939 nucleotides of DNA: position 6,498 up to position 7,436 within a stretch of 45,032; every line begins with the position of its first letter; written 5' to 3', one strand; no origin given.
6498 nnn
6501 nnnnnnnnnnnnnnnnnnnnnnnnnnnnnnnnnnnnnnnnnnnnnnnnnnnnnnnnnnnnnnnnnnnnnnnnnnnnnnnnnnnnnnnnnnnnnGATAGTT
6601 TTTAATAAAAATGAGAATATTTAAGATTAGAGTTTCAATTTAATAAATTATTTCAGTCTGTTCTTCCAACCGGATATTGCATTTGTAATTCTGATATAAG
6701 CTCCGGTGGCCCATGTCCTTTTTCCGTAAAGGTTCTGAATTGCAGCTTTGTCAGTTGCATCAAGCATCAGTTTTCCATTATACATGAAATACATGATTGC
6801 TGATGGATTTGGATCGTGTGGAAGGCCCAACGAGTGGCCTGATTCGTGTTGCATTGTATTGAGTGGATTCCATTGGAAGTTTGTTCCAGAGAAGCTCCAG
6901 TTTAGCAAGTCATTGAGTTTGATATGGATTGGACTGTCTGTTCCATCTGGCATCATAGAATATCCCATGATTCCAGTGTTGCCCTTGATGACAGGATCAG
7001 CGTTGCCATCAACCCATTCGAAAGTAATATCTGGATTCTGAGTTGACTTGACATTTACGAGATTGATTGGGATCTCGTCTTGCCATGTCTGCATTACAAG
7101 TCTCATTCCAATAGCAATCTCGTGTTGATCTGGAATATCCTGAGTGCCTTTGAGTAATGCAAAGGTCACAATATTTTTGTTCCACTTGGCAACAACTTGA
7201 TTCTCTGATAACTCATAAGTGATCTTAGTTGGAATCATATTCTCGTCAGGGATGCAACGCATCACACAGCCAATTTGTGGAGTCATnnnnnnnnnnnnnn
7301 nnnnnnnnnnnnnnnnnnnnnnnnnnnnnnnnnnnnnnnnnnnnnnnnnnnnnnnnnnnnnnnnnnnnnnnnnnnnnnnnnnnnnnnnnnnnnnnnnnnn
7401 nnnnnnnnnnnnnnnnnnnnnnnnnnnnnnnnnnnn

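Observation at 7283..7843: Viral secreted protein carrying a PEF-CTERM archaeosortase sorting signal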

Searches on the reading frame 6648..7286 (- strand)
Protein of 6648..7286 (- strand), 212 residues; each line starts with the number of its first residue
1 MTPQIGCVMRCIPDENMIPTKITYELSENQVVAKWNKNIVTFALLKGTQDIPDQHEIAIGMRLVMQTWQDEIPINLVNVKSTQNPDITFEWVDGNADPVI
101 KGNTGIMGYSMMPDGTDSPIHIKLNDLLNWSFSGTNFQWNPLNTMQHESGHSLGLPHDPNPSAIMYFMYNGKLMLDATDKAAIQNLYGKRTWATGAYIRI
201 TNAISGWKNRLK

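Call 6: search_protein_families(library=ncbifam, proteins=[window:6648-7286:-], max_evalue=10)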
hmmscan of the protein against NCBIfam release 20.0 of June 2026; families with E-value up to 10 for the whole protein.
window:6648-7286:- (212 aa): 5 families
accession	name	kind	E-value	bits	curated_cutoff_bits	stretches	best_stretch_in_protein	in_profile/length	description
NF035945.1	Zn_serralysin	subfamily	3.9e-06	26.3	500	1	61-159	85-179/462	serralysin family metalloprotease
NF041905.1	MXAN_2677_2678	equivalog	0.0001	21.5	250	1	143-189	186-236/283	myxosortase-dependent metalloprotease, MXAN_2677/MXAN_2678 family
NF033823.0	archmetzin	subfamily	0.0024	17.8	145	1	142-168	123-149/170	archaemetzincin family Zn-dependent metalloprotease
TIGR03935.1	fragilysin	equivalog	0.0085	15.1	190.7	1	143-174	340-371/386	fragilysin family metalloproteinase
NF045530.1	LegP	equivalog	0.05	13.2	300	1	28-84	51-102/244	Dot/Icm T4SS effector Zinc-dependent metalloprotease LegP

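Call 7: search_protein_families(library=pfam, proteins=[window:6648-7286:-], max_evalue=1)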
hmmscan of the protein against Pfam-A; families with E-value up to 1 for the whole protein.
window:6648-7286:- (212 aa): 6 families
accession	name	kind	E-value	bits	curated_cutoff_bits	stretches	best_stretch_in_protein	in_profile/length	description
PF00413.30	Peptidase_M10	-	1.1e-21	77.8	24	1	34-188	1-159/159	Matrixin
PF13688.12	Reprolysin_5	-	0.00068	20.4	27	1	140-163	140-163/196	Metallo-peptidase family M12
PF10462.15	Peptidase_M66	-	0.005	16.3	20.6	1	142-172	193-226/306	Peptidase M66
PF13582.12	Reprolysin_3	-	0.0069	17.3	22.4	1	129-158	96-123/123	Metallo-peptidase family M12B Reprolysin-like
PF12044.14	Metallopep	-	0.019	14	27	1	145-169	318-340/427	Putative peptidase family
PF13583.11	Reprolysin_4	-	0.1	12.7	22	1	143-160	137-154/203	Metallo-peptidase family M12B Reprolysin-like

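Call 9: search_protein_families(library=phrogs, proteins=[window:6648-7286:-], max_evalue=0.01)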
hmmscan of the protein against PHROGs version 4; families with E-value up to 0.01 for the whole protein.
window:6648-7286:- (212 aa): 0 families

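Call 58: find_homologous_proteins(query=window:6648-7286:-, max_evalue=0.00001)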
Query window:6648-7286:- (212 aa): 13 proteins with E <= 0.00001 among 35 candidates.
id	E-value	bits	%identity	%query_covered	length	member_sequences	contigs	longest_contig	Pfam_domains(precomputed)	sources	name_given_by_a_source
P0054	5.3e-143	492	100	100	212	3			PF00413.31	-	-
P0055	1.6e-110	386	78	97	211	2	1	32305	PF00413.31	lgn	-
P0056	2.7e-109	382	77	97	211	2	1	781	PF00413.31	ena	-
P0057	2.6e-108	378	75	98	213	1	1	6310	PF00413.31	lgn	-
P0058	4.8e-105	368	73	100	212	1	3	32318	PF00413.31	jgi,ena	-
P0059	4.4e-99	348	74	99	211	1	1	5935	PF00413.31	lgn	-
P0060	2.8e-95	336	66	100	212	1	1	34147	PF00413.31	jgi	-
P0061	7.7e-93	328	67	98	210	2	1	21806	PF00413.31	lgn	-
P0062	4.2e-74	267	63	84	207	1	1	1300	PF00413.31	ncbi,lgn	-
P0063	2.4e-58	215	48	99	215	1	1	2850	PF00413.31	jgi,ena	-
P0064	2.6e-53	199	52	86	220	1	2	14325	PF00413.31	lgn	-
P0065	4.4e-24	103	62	34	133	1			-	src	-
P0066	2.3e-7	49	29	74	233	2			PF00413.31,PF01471.24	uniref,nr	uniref:Matrilysin isoform X2 n=1 Tax=Geotrypetes seraphini TaxID=260995 RepID=A0A6P8RKK1_GEOSA|nr:ma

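Call 59: find_encoding_contigs(protein=P0058, flank=5000, max_places=2)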
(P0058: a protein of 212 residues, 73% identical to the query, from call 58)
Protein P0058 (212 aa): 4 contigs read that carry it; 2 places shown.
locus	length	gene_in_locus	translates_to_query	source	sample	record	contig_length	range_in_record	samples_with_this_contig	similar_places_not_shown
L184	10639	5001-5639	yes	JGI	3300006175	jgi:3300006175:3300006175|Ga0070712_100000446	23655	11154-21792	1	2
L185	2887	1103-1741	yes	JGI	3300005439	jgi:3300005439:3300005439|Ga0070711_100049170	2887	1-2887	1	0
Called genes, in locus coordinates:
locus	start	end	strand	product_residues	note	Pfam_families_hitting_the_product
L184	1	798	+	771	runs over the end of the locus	-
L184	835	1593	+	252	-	-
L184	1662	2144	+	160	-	-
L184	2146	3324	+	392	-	-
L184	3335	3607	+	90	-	-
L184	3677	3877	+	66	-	-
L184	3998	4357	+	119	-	-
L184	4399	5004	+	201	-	-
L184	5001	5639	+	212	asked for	PF00413:Peptidase_M10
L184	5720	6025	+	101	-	-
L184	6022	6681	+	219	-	-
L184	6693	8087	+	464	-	-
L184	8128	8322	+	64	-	-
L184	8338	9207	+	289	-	-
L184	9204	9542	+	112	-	-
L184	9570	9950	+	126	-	-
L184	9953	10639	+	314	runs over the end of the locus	-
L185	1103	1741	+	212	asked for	PF00413:Peptidase_M10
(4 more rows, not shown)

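Call 60: find_encoding_contigs(protein=P0060, flank=5000, max_places=2)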
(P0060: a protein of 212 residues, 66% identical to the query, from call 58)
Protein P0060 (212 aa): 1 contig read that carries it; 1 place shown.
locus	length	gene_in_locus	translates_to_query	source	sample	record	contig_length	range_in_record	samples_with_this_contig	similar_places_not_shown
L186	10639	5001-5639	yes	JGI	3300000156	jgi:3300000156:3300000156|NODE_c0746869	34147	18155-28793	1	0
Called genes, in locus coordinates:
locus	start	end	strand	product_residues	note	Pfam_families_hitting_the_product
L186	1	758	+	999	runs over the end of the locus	-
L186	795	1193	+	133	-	-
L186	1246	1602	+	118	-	-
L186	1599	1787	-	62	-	-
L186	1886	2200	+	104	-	-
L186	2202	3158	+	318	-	-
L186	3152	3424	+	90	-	-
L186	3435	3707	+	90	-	-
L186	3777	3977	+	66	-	-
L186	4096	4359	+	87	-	-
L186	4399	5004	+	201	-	-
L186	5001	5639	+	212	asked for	PF00413:Peptidase_M10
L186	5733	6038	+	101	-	-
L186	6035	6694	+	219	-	-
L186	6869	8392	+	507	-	-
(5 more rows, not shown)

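Call 97: search_protein_families(library=pfam, proteins=[L184:5001-5639:+], max_evalue=0.001)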
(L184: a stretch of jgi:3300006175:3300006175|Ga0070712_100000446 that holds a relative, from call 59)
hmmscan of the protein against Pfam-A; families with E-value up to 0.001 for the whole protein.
L184:5001-5639:+ (212 aa): 1 family
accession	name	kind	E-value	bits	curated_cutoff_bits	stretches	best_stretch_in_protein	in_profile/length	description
PF00413.30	Peptidase_M10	-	1.3e-25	90.6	24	1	34-188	1-159/159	Matrixin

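Call 104: search_dna_similar(query=window:6648-7286:-, collection=phages, mode=protein, max_rows=12, max_evalue=0.001)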
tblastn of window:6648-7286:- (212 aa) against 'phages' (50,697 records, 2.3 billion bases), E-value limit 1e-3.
No match.
